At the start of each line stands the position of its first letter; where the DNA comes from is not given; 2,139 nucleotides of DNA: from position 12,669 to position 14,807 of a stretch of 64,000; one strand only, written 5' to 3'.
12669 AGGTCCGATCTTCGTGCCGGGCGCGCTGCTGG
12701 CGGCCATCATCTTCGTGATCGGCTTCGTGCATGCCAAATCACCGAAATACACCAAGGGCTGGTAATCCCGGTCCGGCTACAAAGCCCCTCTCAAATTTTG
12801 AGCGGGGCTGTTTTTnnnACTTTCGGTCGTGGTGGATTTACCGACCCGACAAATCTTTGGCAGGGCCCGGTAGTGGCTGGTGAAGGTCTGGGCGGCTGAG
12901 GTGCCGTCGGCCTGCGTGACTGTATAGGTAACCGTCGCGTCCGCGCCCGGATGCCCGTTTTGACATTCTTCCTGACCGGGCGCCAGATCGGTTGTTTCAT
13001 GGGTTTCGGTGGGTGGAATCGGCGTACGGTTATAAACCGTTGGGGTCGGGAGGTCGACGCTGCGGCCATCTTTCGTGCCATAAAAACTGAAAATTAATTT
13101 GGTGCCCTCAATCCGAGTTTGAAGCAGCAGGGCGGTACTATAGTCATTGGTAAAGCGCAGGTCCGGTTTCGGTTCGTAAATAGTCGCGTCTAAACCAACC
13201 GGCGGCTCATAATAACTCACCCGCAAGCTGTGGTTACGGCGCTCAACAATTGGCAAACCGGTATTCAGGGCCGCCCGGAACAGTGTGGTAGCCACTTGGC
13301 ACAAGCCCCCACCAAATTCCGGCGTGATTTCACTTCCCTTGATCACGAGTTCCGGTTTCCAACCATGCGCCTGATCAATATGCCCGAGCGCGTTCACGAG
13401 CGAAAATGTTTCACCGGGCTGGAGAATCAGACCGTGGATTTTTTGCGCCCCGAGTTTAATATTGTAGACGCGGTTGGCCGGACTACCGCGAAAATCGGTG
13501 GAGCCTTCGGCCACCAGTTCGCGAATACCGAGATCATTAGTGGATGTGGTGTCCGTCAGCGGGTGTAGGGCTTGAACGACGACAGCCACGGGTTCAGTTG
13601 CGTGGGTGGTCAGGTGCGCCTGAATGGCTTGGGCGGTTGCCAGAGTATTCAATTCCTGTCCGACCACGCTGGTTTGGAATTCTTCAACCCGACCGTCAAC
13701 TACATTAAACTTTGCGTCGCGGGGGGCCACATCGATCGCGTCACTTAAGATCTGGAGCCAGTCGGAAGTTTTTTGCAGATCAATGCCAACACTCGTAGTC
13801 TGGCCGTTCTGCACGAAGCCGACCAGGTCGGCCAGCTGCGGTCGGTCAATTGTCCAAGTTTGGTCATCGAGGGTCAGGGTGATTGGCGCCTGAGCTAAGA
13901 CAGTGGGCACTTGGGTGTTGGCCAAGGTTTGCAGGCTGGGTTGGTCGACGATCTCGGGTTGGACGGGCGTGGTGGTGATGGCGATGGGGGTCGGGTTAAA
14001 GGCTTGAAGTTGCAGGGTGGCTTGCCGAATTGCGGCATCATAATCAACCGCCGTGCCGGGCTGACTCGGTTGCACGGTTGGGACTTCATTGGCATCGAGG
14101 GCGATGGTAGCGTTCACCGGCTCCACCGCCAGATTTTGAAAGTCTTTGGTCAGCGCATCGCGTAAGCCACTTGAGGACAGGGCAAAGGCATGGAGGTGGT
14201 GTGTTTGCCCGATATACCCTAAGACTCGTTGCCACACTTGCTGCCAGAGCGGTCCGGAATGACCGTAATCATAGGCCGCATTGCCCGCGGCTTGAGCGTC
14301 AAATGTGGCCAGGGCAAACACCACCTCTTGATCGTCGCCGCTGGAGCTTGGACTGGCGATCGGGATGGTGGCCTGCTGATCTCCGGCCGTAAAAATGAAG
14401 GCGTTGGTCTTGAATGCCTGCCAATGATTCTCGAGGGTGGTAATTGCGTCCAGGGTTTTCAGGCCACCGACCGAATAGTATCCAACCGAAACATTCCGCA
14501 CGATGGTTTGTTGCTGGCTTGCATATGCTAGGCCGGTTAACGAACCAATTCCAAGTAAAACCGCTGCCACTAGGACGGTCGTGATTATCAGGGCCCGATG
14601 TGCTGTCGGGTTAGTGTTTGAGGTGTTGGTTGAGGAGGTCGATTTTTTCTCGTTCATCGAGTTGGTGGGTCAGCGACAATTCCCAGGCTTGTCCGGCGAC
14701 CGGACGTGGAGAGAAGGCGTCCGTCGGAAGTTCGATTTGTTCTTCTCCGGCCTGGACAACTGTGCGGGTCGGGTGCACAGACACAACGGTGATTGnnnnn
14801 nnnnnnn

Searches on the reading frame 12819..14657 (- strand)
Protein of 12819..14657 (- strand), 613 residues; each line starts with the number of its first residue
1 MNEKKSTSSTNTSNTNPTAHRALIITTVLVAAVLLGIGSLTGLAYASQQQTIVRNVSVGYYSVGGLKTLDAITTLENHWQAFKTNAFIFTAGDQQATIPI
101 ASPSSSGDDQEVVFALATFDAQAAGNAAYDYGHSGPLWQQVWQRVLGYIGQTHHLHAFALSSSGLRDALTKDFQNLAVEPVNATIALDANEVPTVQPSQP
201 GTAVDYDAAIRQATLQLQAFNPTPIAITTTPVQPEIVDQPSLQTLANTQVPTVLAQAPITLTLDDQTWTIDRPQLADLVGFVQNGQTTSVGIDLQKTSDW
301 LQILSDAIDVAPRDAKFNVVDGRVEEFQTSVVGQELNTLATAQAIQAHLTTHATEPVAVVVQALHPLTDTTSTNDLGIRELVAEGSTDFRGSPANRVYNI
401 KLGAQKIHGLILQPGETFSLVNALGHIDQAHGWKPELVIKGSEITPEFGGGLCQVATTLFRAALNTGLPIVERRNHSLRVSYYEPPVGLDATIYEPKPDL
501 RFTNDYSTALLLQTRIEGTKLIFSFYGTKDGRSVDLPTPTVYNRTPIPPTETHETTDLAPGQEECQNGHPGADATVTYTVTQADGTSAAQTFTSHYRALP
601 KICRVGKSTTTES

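Call 49: search_protein_families(library=pfam, proteins=[window:12819-14657:-], max_evalue=0.00001)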
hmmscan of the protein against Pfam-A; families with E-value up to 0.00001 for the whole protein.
window:12819-14657:- (613 aa): 2 families
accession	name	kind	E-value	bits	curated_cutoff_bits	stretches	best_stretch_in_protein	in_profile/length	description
PF04294.18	VanW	-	8.3e-43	145.4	27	1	395-526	1-130/130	VanW like protein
PF12229.13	PG_binding_4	-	2e-13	50.9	22.1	1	118-212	11-103/117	Putative peptidoglycan binding domain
